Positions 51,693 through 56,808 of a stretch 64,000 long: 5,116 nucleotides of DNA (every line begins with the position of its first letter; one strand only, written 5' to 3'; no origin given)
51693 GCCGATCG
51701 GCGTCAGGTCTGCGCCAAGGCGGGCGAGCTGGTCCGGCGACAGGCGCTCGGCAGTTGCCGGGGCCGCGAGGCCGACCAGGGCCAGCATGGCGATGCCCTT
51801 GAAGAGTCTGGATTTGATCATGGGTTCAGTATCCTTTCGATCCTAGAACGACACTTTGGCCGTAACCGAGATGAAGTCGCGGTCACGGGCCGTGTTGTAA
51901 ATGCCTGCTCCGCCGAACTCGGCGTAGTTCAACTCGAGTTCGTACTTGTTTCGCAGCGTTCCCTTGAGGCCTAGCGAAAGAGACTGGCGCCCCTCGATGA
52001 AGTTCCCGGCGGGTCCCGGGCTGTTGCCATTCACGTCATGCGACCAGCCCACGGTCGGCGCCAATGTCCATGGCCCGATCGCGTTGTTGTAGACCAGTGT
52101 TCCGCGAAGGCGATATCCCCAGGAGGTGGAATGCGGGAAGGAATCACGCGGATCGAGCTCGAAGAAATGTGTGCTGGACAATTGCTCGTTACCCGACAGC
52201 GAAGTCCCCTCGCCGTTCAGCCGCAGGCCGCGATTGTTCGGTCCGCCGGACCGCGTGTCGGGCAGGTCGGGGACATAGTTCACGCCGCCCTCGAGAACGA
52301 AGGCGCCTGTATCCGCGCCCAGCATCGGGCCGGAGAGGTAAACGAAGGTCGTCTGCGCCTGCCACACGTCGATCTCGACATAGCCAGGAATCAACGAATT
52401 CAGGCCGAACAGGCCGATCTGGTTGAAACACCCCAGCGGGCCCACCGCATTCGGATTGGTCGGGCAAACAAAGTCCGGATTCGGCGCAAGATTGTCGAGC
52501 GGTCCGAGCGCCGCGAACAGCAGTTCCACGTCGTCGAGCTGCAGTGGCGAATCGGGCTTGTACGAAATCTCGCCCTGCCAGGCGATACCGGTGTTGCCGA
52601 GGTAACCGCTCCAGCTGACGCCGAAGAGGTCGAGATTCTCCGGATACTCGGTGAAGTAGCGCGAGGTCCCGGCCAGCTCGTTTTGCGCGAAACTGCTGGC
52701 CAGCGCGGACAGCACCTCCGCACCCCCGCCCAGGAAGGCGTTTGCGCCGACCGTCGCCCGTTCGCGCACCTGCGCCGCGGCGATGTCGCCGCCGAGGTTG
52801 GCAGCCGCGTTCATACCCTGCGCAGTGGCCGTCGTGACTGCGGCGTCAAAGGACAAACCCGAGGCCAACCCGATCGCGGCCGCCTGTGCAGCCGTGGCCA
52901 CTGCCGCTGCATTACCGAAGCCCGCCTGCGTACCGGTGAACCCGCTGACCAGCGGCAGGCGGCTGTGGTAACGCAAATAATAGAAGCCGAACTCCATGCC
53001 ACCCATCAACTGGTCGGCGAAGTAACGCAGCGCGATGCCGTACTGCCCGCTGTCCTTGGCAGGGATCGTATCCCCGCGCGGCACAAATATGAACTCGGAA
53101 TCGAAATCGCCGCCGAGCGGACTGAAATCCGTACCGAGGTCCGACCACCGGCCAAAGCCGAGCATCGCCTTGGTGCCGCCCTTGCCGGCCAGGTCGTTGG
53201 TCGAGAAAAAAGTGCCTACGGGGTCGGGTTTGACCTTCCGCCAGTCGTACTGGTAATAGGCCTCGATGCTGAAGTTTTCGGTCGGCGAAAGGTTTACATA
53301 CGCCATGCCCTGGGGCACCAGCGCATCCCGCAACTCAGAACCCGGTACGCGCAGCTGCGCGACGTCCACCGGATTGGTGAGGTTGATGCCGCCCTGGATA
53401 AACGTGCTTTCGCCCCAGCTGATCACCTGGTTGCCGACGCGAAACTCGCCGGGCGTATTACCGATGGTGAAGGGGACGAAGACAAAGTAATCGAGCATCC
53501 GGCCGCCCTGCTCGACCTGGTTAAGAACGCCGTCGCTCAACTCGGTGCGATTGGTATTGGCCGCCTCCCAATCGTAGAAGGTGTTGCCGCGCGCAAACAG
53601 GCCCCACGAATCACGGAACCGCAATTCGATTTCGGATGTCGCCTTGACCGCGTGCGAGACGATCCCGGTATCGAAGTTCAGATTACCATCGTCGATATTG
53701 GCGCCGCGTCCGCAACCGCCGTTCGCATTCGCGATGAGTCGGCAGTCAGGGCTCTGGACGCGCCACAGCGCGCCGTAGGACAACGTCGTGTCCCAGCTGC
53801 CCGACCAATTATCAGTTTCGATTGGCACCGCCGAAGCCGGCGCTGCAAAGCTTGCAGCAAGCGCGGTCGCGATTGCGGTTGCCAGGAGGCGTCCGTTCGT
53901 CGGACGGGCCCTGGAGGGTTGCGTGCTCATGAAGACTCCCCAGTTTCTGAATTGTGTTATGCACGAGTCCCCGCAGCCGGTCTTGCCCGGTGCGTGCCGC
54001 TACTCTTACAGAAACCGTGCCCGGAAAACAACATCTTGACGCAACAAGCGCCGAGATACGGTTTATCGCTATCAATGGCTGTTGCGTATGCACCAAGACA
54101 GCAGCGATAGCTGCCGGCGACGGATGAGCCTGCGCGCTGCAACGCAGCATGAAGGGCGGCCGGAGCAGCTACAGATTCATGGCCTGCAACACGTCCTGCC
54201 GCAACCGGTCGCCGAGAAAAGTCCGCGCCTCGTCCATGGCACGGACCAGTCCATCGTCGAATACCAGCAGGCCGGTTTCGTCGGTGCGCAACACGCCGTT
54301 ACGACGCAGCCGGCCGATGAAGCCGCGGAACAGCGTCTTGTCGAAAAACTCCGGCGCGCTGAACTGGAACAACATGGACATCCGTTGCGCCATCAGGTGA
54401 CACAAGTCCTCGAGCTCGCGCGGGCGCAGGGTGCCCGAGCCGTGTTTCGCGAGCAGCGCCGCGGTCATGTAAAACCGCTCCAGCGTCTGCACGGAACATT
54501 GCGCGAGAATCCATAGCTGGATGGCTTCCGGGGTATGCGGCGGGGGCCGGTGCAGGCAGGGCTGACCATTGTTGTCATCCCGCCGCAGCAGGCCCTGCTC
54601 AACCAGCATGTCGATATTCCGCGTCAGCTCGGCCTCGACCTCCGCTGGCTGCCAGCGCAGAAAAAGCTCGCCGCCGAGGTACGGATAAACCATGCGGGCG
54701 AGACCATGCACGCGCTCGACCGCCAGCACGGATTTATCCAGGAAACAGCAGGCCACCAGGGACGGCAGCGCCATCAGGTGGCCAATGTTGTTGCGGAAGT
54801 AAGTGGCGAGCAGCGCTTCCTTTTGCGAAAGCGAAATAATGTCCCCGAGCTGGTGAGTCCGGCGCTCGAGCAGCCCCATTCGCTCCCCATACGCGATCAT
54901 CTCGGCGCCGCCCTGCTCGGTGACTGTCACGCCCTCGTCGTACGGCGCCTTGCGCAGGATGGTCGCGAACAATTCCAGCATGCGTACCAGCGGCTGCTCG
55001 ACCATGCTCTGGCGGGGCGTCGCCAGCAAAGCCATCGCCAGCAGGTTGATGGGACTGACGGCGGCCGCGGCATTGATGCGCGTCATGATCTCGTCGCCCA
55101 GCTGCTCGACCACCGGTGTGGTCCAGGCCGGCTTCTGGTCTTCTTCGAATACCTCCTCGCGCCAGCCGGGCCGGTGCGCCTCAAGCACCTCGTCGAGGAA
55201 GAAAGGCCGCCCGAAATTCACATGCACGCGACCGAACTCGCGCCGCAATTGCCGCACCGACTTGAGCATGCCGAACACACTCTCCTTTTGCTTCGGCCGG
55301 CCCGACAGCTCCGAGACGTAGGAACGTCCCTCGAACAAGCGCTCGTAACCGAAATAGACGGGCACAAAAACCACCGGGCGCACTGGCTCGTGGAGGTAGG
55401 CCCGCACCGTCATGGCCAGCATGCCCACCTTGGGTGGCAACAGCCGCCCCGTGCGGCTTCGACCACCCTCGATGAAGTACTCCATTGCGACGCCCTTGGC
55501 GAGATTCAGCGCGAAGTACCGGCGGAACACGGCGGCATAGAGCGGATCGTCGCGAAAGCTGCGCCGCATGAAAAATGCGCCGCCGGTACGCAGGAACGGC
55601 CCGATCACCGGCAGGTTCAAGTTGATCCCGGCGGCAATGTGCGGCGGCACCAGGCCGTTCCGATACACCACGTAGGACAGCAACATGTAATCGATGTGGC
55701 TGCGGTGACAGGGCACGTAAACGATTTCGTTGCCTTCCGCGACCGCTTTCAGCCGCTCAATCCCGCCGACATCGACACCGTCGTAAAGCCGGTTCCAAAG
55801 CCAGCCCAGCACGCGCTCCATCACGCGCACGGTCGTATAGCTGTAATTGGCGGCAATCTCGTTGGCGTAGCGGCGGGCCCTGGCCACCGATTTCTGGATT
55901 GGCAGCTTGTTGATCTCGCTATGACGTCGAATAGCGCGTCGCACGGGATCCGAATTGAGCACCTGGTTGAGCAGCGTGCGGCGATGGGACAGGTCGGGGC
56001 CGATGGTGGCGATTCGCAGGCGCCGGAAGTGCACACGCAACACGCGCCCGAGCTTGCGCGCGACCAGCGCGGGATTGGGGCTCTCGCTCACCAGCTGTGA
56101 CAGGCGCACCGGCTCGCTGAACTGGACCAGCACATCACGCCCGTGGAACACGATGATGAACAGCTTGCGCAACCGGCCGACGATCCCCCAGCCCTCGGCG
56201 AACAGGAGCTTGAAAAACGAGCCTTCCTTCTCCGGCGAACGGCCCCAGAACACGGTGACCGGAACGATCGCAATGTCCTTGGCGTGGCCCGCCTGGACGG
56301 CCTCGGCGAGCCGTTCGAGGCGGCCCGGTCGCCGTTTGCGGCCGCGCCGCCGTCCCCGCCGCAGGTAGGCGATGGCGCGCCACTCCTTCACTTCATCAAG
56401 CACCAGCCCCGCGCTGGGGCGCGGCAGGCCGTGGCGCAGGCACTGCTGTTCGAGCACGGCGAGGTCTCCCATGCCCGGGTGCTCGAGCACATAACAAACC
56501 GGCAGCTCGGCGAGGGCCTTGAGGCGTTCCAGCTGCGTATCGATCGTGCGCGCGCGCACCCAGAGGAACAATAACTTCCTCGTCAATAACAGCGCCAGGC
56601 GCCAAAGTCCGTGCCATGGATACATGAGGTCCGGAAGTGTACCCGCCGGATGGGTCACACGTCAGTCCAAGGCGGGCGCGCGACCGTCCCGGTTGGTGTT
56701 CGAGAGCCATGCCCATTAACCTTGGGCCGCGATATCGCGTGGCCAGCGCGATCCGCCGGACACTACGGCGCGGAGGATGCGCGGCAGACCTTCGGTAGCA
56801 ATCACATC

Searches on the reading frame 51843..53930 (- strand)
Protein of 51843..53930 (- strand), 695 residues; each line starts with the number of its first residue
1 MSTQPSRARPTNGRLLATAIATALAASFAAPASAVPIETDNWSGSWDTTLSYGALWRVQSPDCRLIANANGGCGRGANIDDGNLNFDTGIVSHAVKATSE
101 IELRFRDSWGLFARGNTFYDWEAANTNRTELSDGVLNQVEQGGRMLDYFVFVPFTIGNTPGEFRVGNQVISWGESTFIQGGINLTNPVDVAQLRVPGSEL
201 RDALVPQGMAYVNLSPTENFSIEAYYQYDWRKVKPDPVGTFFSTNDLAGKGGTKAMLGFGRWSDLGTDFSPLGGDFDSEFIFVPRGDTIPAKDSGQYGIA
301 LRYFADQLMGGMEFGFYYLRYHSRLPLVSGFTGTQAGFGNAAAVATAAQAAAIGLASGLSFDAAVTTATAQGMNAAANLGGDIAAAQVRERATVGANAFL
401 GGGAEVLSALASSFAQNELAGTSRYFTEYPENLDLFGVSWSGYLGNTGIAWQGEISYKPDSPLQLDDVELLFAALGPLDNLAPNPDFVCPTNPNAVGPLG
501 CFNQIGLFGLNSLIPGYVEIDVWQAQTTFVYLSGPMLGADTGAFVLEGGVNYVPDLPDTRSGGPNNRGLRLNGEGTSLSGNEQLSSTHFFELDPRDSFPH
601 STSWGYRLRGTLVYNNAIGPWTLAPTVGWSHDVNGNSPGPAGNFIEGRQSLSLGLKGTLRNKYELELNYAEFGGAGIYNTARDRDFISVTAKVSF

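Call 64: search_protein_families(library=pfam, proteins=[window:51843-53930:-], max_evalue=0.0001)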
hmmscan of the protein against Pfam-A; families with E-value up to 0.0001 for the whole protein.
window:51843-53930:- (695 aa): 1 family
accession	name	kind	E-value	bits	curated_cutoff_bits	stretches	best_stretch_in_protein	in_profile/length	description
PF06980.17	DUF1302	-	4.6e-164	547.8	23.2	1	16-695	2-541/541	Protein of unknown function (DUF1302)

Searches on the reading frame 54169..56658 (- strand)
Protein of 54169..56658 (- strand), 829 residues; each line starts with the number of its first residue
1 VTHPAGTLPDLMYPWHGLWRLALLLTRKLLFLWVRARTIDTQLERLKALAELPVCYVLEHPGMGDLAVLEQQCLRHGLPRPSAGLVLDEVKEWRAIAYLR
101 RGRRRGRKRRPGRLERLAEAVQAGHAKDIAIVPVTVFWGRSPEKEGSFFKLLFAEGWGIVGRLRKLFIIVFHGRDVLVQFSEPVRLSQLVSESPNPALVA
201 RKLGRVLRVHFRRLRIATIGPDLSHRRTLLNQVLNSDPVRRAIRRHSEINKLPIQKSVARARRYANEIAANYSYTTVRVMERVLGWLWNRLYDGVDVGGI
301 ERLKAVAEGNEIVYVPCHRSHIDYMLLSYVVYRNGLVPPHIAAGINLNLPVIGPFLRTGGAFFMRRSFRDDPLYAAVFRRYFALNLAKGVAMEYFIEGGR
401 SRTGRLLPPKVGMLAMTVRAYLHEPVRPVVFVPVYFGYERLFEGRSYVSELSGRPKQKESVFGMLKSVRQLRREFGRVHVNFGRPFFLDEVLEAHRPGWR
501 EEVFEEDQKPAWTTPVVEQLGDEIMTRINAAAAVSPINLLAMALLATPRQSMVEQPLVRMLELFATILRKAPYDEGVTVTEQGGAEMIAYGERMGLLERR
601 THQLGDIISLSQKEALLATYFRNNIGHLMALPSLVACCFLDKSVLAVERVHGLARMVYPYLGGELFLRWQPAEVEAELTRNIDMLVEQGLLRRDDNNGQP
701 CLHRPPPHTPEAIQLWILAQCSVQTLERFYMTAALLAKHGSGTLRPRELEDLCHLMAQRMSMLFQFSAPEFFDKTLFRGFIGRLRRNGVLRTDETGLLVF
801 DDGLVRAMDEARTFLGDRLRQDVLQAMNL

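Call 64: search_protein_families(library=pfam, proteins=[window:54169-56658:-], max_evalue=0.0001)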
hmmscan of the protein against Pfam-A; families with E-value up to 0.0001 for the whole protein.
window:54169-56658:- (829 aa): 2 families
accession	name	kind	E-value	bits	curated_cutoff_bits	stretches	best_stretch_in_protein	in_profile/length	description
PF19277.4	GPAT_C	-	3.2e-103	346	25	1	447-793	1-344/344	Glycerol-3-phosphate acyltransferase C-terminal region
PF01553.26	Acyltransferase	-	6.9e-24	84.6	23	1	297-435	4-130/132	Acyltransferase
